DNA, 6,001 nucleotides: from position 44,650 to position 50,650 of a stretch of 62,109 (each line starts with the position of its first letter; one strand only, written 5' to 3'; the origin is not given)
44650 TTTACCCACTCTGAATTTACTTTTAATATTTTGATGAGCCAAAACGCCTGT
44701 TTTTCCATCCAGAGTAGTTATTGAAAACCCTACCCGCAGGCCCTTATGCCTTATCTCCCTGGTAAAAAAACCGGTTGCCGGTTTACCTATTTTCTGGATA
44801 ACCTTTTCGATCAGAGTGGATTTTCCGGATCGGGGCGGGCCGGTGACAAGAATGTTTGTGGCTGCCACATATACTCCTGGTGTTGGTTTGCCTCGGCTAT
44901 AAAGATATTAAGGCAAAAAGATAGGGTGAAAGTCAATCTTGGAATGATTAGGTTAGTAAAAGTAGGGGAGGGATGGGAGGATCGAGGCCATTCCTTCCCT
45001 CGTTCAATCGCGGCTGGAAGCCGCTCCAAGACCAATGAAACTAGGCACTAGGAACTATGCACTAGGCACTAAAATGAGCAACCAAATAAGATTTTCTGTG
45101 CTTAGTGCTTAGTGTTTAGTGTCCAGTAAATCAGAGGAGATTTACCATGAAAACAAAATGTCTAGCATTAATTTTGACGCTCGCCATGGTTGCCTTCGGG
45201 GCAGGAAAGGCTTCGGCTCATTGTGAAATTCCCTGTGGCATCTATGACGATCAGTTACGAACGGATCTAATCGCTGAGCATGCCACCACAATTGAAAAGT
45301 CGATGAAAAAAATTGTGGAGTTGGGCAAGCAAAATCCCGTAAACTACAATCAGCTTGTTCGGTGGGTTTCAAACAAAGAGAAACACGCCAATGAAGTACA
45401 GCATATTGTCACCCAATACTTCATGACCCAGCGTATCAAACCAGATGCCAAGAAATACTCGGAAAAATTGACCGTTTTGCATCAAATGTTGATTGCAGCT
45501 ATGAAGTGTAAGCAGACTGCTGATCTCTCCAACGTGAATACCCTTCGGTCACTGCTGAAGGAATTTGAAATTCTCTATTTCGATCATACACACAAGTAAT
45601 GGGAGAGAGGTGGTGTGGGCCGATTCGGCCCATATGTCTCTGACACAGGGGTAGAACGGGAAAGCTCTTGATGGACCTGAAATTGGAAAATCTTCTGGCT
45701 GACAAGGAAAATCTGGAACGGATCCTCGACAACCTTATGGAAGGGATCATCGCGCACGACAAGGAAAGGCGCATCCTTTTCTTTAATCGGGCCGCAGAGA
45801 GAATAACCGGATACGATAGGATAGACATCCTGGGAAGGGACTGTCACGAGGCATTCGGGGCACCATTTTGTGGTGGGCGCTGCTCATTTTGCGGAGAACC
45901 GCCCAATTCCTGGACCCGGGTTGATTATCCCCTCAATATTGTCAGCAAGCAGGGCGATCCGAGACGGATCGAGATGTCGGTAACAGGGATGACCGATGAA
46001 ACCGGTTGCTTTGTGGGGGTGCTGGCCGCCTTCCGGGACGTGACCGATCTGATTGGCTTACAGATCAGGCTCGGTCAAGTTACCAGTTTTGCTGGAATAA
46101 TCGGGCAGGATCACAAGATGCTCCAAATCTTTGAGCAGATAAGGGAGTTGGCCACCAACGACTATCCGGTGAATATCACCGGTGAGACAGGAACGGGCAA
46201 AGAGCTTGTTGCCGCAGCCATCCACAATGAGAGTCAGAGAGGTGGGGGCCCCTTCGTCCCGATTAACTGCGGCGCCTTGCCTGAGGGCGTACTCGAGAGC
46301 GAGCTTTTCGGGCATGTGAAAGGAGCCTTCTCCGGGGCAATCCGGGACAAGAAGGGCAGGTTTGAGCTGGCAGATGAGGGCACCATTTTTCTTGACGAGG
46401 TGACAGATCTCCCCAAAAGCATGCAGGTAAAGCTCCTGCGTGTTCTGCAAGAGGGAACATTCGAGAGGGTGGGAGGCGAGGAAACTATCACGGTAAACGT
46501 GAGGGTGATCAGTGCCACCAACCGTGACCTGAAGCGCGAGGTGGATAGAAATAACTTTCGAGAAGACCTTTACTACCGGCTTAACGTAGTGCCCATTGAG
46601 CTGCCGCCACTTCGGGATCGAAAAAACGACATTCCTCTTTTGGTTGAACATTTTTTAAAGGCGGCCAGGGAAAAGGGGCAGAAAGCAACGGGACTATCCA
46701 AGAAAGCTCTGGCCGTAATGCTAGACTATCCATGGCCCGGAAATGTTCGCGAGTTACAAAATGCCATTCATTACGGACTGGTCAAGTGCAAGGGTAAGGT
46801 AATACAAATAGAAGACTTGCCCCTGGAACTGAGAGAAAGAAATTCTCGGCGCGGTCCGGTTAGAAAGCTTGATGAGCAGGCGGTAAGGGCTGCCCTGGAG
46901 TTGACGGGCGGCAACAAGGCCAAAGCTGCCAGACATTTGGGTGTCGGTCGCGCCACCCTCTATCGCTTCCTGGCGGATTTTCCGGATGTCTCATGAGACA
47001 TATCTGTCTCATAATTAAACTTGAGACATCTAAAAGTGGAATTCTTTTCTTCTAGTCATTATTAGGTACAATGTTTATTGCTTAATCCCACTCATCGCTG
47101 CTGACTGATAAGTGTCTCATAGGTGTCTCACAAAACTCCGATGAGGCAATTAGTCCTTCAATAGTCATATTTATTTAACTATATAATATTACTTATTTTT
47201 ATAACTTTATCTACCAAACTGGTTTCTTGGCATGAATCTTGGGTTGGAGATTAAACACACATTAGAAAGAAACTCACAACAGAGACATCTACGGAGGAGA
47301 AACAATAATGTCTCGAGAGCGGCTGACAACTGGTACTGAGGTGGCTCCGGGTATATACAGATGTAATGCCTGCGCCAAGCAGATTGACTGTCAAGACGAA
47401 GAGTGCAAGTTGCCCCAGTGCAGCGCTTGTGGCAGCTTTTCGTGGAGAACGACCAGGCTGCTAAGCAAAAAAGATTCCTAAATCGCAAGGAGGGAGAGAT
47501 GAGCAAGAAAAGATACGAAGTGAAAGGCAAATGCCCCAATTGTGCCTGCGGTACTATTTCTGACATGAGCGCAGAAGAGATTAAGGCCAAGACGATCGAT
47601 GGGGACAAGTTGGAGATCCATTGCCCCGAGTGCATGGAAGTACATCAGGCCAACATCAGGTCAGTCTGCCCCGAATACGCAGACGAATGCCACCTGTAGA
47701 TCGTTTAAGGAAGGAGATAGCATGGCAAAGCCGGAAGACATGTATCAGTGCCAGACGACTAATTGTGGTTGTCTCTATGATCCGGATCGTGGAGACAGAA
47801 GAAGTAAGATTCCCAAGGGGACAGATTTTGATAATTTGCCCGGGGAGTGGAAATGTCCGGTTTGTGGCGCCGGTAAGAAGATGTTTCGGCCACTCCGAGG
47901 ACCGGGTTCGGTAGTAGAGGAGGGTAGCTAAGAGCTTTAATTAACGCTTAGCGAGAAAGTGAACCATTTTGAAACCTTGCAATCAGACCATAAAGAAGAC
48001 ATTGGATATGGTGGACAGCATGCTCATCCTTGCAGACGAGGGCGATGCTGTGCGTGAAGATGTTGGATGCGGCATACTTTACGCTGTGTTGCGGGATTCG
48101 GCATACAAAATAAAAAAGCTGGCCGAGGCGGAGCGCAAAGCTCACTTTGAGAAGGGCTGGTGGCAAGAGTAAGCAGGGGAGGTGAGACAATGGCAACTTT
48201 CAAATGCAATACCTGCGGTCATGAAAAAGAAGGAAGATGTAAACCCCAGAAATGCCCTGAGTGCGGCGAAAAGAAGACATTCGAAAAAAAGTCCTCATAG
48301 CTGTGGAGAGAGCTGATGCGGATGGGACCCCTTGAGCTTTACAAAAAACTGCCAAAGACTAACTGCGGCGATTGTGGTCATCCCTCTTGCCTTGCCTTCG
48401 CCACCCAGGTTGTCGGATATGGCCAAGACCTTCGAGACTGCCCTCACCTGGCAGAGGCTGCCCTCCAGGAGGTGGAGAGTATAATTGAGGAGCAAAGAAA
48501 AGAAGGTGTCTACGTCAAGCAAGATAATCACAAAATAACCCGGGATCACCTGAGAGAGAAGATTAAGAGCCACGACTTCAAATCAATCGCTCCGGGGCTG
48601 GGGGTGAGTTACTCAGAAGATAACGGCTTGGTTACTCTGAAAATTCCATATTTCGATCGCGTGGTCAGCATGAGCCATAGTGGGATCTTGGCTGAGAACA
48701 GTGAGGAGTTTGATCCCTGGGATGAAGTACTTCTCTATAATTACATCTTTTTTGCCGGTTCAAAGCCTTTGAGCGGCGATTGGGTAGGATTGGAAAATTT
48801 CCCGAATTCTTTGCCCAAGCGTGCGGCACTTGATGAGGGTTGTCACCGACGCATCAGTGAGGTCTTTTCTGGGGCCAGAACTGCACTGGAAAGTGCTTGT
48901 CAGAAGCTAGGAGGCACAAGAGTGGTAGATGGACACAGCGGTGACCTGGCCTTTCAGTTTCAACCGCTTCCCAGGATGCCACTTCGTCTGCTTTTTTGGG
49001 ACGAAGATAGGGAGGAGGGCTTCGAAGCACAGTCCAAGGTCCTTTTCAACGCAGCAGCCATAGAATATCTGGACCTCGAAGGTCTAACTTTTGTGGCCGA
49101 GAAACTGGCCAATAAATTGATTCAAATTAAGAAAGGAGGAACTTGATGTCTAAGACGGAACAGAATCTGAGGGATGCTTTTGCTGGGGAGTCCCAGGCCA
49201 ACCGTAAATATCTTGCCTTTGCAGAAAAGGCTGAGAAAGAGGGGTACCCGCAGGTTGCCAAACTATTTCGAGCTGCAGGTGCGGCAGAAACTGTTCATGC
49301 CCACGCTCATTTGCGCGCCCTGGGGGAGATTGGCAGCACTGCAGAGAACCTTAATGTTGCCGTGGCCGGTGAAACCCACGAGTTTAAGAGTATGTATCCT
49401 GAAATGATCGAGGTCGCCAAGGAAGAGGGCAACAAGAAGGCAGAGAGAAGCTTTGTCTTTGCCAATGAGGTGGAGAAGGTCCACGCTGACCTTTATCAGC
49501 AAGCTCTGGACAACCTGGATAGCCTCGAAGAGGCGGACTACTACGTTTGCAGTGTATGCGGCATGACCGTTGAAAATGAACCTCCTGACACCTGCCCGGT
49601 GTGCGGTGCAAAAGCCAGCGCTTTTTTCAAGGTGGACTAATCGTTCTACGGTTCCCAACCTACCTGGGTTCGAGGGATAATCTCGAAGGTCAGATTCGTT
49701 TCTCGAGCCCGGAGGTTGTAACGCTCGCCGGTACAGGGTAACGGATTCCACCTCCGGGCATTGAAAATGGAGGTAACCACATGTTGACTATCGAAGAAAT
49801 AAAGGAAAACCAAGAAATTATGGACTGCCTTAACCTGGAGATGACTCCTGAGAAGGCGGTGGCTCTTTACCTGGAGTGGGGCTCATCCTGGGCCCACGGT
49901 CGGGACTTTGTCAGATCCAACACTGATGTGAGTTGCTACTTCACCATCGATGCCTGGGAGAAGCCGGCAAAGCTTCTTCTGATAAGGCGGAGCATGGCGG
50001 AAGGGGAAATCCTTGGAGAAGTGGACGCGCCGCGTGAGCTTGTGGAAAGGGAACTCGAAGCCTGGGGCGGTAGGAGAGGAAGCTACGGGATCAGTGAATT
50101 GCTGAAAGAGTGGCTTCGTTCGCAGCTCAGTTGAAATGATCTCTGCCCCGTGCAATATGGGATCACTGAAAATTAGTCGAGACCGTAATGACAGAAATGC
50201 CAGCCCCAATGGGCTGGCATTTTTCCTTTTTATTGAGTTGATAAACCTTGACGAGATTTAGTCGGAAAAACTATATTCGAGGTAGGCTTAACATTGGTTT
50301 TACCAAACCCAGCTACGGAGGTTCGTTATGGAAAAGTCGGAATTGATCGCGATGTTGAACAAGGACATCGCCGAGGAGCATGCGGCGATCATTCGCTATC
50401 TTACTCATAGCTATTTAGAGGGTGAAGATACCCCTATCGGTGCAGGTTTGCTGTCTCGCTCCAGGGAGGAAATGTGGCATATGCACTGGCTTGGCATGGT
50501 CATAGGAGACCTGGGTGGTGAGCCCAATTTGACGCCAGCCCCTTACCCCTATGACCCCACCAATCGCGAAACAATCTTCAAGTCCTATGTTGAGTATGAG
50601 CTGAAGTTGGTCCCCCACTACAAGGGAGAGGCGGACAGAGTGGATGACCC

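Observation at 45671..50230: Sigma-54 activator with a four-Cys PAS domain, heptamer UAS and a -24/-12 promoter driving an oxygen-defence operon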

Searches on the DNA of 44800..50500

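Call 57: search_rna_families(source=window, start=44800, end=50500, threshold=evalue, max_evalue=1)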
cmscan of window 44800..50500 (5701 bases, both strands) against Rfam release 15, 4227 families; matches with E-value up to 1: 2.
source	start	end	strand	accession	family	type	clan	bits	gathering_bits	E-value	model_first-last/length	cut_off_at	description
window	44972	45016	+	RF03139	S4-Bacteroidia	Cis-reg; leader;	CL00119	24.7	34.7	0.061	1-34/34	no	S4-Bacteroidia ribosomal protein leader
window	45042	45125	+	RF03754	mir-3116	Gene; miRNA;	-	22.3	65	0.42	1-68/68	no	mir-3116 microRNA precursor family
